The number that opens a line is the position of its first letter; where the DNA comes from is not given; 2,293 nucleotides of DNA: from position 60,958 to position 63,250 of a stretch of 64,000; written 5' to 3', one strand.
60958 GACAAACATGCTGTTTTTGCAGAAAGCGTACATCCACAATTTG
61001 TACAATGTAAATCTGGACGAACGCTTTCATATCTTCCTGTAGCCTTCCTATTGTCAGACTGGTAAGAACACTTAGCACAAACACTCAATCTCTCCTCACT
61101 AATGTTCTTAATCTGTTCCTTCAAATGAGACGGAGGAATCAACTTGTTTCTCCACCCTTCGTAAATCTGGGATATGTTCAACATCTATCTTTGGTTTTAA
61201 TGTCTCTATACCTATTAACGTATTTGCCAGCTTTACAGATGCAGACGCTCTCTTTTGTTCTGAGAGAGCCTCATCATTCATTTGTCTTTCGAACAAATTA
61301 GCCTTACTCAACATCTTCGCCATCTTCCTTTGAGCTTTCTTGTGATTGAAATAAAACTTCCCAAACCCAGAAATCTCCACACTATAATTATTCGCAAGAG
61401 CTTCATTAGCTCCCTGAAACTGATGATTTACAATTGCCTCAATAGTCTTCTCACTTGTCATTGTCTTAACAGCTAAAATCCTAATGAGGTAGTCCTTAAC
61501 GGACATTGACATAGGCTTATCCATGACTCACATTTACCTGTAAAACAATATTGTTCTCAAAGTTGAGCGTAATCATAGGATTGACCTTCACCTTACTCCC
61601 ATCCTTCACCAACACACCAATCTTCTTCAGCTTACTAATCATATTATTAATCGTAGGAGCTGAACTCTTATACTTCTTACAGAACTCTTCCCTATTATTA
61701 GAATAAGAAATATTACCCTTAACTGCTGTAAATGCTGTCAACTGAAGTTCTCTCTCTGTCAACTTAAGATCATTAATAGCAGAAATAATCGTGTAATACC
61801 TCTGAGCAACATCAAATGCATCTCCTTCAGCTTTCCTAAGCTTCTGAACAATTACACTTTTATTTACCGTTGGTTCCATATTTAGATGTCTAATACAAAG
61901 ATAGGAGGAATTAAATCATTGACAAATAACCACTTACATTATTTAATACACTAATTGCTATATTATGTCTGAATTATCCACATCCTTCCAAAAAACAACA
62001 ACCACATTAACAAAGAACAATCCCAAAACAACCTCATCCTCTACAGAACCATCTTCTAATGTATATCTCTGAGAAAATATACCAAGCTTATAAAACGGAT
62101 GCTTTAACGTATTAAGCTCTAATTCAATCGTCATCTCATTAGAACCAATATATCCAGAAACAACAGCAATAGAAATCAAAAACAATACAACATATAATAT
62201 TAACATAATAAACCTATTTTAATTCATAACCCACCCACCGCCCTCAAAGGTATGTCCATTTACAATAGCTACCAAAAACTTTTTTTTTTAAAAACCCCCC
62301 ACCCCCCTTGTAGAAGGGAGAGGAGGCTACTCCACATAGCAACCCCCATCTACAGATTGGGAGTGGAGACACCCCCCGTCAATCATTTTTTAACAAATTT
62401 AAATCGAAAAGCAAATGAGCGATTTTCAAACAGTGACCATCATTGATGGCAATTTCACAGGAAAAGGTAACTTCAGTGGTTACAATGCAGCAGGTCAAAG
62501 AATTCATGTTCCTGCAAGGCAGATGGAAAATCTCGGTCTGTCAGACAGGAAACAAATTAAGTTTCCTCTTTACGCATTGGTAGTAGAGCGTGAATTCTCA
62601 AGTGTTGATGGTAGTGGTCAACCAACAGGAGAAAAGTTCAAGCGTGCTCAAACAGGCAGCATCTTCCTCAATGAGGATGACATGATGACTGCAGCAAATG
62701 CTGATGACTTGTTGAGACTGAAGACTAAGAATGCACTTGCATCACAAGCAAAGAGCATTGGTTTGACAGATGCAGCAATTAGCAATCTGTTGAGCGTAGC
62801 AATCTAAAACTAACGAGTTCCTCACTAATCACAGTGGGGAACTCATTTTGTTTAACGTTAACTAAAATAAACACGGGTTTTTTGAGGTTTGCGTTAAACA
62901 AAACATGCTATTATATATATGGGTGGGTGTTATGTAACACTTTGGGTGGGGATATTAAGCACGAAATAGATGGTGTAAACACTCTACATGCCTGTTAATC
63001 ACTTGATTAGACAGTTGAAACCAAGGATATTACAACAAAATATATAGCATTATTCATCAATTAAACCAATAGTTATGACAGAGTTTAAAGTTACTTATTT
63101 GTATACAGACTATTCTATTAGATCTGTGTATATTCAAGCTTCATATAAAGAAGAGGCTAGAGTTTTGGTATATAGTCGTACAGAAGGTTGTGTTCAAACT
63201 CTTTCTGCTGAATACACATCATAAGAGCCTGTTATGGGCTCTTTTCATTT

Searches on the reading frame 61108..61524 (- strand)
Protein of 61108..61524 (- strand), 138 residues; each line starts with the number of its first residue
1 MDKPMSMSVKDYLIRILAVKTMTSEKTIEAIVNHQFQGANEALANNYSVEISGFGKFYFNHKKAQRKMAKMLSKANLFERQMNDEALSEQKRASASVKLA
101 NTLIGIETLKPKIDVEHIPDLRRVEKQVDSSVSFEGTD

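Call 35: find_related_loci(query=window:61108-61524:-, collection=viral_contigs, flank=3000)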
Query window:61108-61524:- (138 aa) in viral_contigs; peptide patterns used: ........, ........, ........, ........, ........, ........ (x = any residue, [..] = any of these).
20 stretches matched a pattern; 15 encode a relative of the query (tblastn E <= 1e-3); 15 distinct loci.
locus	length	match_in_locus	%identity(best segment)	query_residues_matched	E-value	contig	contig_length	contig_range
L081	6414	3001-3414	97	1-138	2e-90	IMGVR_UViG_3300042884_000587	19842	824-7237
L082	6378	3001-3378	61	1-127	2e-46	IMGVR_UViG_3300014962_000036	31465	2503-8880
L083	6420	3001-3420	53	1-138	9e-46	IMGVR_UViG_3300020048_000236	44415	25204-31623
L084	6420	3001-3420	54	1-138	6e-42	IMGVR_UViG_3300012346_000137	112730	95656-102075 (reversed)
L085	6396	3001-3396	55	2-138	9e-41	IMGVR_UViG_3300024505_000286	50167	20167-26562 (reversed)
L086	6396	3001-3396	55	2-138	9e-41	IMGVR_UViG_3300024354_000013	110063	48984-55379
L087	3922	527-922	55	2-138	9e-41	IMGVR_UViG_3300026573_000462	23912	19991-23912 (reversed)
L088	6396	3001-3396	55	2-138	9e-41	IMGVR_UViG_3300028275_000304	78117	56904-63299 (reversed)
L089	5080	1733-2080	57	1-116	7e-40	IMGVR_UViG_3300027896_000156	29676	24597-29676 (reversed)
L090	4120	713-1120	52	1-136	3e-39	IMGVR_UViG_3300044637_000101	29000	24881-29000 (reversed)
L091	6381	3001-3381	50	1-125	9e-36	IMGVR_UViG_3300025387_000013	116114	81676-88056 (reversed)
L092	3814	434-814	50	1-125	9e-36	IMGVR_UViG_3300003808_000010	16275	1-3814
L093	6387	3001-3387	47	1-135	2e-29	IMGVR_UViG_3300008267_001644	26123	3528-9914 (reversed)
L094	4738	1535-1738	63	1-68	1e-27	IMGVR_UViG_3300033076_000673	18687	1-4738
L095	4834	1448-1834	53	1-127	2e-26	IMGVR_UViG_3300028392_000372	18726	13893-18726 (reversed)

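Call 90: search_protein_families(library=pfam, proteins=[window:61108-61524:-], max_evalue=0.01)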
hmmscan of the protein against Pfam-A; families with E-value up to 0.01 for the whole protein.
window:61108-61524:- (138 aa): 3 families
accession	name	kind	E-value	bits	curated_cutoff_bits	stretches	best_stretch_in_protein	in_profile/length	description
PF00216.26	Bac_DNA_binding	-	2.3e-09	37.8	22.4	1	10-65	3-58/90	Bacterial DNA-binding protein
PF21678.4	Csf1_N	-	0.0049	14.7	98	1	4-98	50-152/1656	Csf1 N-terminal region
PF14908.11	HU-CCDC81_euk_1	-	0.0096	16.4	26.1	0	19-66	15-62/89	CCDC81 eukaryotic HU domain 1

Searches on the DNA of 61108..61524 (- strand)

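Call 63: search_rna_families(sources=[L103, L112, L100, L084, L117], threshold=gathering)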
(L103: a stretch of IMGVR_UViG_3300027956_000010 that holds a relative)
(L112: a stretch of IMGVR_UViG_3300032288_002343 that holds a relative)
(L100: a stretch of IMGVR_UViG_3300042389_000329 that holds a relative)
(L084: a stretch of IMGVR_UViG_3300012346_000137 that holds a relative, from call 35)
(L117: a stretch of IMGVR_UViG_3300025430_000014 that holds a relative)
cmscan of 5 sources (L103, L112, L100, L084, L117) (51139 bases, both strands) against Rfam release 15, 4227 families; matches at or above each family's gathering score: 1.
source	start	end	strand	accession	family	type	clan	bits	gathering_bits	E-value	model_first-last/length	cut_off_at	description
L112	8015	8094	+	RF00005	tRNA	Gene; tRNA;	CL00001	38.1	29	0.00015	1-71/71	no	tRNA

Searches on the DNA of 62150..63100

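Call 62: search_rna_families(source=window, start=62150, end=63100, threshold=evalue, max_evalue=10)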
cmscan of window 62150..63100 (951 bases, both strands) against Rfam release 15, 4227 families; matches with E-value up to 10: 10.
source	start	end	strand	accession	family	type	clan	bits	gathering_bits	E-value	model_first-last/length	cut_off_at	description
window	62779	62911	+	RF04199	MIR6027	Gene; miRNA;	-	17.3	95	0.99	1-159/159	no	MIR6027 microRNA precursor family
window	62230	62302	+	RF02181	ST7-AS2_1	Gene; lncRNA;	-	16.3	80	1.5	1-72/72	no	ST7 antisense RNA 2 conserved region 1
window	62666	62724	+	RF01516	v-snoRNA-1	Gene; snRNA; snoRNA; CD-box;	-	14.7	75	4.1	1-65/65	no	Human herpesvirus 1 small nucleolar RNA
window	62545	62598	+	RF02398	sau-6072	Gene; sRNA;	-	14.3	50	8.3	1-53/53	no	Staphylococcus sRNA sau-6072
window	62496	62511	+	RF00180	REN-SRE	Cis-reg;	-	13.7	41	2.2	1-37/37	no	Renin stability regulatory element (REN-SRE)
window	62396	62412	+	RF01072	TMV_UPD-PK3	Cis-reg;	-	13.4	34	2.3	1-31/31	no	Pseudoknot of upstream pseudoknot domain (UPD) of the 3'UTR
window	62900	62945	-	RF00032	Histone3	Cis-reg;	-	12.7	34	6.3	1-46/46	no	Histone 3' UTR stem-loop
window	62294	62374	-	RF02186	ST7-OT3_4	Gene; lncRNA;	-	12.2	80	3.5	1-73/73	no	ST7 overlapping transcript 3 conserved region 4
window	62670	62706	+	RF01136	sR28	Gene; snRNA; snoRNA; CD-box;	-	11.3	39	3.8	1-55/55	no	Small nucleolar RNA sR28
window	62291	62406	-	RF02501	Atu_C7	Gene; sRNA;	-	10.7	45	8.1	1-157/157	no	Rhizobiales sRNA Atu_C7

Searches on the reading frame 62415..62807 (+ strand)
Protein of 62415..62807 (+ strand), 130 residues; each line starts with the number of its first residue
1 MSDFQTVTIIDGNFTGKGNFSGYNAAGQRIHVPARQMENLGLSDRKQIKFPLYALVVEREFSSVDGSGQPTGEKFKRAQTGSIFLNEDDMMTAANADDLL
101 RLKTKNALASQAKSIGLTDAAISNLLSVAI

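Call 17: search_protein_families(library=phrogs, proteins=[window:62415-62807:+], max_evalue=0.001)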
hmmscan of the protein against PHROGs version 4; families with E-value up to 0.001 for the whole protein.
window:62415-62807:+ (130 aa): 0 families

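Call 20: find_related_loci(query=window:62415-62807:+, collection=viral_contigs, flank=3000)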
Query window:62415-62807:+ (130 aa) in viral_contigs; peptide patterns used: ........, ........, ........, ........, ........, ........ (x = any residue, [..] = any of these).
7 stretches matched a pattern, but none encodes a relative of the query by tblastn (E <= 1e-3).

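Call 90: search_protein_families(library=pfam, proteins=[window:62415-62807:+], max_evalue=0.01)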
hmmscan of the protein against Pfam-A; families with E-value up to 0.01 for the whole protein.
window:62415-62807:+ (130 aa): 0 families
